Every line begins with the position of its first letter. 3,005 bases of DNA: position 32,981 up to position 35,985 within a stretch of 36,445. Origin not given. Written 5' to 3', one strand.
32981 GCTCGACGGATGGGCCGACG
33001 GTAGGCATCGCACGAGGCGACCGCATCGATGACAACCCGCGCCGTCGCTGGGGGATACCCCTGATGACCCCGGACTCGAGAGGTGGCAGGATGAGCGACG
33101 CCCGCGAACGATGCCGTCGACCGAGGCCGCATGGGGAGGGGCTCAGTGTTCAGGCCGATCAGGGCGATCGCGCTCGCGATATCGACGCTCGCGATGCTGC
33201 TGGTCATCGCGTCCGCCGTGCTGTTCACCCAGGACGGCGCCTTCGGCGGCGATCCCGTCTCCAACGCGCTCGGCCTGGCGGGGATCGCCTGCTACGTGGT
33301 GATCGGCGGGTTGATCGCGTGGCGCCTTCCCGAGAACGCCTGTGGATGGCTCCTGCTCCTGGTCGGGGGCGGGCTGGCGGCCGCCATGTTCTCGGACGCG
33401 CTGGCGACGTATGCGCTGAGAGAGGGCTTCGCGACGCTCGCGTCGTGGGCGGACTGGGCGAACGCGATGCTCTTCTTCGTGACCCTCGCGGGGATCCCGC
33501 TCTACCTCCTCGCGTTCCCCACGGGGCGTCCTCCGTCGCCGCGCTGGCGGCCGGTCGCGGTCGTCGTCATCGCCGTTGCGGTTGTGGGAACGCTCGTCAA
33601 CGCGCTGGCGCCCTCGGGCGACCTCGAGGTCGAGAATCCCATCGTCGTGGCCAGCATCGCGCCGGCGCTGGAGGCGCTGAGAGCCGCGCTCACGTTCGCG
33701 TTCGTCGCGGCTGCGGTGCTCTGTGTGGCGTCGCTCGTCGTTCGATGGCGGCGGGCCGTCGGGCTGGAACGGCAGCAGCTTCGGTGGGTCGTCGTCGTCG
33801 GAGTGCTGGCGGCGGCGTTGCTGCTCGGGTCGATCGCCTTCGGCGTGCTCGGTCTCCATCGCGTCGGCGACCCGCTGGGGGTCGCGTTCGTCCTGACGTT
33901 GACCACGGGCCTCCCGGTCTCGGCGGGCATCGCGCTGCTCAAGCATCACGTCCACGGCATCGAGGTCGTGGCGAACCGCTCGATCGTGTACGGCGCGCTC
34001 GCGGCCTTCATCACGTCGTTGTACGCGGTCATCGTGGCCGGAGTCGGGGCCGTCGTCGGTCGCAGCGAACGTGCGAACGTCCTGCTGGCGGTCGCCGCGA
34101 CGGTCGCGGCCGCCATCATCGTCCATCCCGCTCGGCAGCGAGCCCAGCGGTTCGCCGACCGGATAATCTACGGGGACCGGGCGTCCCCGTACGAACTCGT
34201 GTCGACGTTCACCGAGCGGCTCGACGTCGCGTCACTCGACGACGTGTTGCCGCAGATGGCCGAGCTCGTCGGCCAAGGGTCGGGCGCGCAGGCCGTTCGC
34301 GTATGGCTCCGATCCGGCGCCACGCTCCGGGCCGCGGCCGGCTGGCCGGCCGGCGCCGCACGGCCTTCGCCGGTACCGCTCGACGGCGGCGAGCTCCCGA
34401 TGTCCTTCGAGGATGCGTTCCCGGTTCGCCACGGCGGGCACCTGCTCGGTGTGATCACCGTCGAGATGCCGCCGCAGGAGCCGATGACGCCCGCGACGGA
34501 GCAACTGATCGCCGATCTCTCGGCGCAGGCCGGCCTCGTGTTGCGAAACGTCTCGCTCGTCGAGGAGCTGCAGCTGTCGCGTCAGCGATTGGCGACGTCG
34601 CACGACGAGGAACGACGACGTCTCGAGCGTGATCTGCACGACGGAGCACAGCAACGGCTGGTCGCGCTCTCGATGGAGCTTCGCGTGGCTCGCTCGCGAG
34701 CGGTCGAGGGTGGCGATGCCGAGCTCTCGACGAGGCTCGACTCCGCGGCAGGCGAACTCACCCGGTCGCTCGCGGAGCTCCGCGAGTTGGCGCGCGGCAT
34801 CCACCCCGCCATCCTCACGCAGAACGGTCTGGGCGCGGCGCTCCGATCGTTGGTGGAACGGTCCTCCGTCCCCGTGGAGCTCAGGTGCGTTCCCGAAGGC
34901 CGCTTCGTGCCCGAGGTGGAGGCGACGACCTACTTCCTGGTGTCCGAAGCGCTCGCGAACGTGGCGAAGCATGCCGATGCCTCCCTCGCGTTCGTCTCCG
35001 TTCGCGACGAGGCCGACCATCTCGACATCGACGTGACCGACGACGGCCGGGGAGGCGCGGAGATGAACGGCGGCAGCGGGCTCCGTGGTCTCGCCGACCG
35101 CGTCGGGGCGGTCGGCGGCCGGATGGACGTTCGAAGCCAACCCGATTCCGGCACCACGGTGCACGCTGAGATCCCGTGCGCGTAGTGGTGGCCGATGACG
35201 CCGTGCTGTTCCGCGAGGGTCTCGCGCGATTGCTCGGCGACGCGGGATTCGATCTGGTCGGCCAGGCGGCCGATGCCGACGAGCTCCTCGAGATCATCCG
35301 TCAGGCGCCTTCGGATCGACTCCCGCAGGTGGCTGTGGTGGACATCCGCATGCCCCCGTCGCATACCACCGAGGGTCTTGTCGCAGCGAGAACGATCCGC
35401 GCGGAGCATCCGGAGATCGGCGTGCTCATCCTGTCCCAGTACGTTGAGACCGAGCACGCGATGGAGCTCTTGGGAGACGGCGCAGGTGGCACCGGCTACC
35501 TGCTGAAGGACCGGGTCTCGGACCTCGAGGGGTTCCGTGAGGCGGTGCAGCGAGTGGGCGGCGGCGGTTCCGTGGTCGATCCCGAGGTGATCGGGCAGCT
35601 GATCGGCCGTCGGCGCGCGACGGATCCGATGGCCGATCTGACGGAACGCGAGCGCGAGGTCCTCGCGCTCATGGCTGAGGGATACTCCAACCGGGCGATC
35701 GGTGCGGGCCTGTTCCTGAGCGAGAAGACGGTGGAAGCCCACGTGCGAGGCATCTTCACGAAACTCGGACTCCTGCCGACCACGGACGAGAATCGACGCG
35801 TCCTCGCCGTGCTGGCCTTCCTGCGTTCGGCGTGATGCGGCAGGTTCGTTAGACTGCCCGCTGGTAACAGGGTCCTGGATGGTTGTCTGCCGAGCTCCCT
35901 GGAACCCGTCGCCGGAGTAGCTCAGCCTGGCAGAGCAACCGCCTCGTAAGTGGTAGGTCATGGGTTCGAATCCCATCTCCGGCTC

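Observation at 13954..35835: Seven paralogous polytopic HisKA_3 sensor kinases in ~21 kb, served by only four receiver proteins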

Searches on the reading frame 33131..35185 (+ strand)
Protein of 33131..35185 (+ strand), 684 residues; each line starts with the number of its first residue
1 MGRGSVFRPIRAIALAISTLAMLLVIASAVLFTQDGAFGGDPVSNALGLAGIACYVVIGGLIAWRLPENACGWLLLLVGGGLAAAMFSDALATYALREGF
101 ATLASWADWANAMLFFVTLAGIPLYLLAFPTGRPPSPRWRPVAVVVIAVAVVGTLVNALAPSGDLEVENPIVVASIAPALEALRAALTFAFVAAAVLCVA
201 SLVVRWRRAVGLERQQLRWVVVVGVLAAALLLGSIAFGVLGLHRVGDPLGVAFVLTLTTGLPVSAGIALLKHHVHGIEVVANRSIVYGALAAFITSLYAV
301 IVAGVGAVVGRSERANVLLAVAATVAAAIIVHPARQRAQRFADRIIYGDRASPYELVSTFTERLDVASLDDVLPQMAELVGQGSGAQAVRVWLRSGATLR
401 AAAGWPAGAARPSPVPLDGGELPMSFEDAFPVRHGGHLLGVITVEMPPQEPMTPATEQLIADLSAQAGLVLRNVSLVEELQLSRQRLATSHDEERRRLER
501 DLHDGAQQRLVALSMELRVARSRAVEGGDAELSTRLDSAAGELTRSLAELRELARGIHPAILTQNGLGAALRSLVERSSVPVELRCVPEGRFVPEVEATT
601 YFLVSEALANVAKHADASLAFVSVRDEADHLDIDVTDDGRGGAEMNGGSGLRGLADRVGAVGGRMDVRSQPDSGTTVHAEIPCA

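Call 3: search_protein_families(library=pfam, proteins=[window:33131-35185:+], max_evalue=0.01)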
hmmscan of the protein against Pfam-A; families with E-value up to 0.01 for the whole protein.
window:33131-35185:+ (684 aa): 4 families
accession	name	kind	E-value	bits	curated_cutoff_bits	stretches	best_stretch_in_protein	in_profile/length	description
PF07730.19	HisKA_3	-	3.8e-12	47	24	1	494-560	1-66/68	Histidine kinase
PF02518.31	HATPase_c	-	2.6e-07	31.5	26.4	1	601-682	7-108/111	Histidine kinase-, DNA gyrase B-, and HSP90-like ATPase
PF01590.32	GAF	-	6.3e-05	23.9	22.4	0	430-470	93-132/133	GAF domain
PF13492.12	GAF_3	-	0.0019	19.1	27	0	431-473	87-129/129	GAF domain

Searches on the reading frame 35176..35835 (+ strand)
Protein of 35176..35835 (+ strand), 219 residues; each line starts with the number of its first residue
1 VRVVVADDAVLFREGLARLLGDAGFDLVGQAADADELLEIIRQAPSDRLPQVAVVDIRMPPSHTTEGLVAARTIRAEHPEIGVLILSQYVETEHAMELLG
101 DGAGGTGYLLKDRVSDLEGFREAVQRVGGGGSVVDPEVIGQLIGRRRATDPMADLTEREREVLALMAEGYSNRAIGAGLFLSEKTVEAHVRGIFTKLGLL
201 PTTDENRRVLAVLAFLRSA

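Call 3: search_protein_families(library=pfam, proteins=[window:35176-35835:+], max_evalue=0.01)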
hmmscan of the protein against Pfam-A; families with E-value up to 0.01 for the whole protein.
window:35176-35835:+ (219 aa): 3 families
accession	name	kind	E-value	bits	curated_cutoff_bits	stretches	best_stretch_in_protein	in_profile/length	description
PF00196.25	GerE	-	5.6e-16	58.3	23.5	1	155-199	3-47/57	Bacterial regulatory proteins, luxR family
PF00072.30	Response_reg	-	4.6e-14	53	30.2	1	3-112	1-100/111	Response regulator receiver domain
PF08281.18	Sigma70_r4_2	-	0.0017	18.4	25.7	1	153-190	9-47/54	Sigma-70, region 4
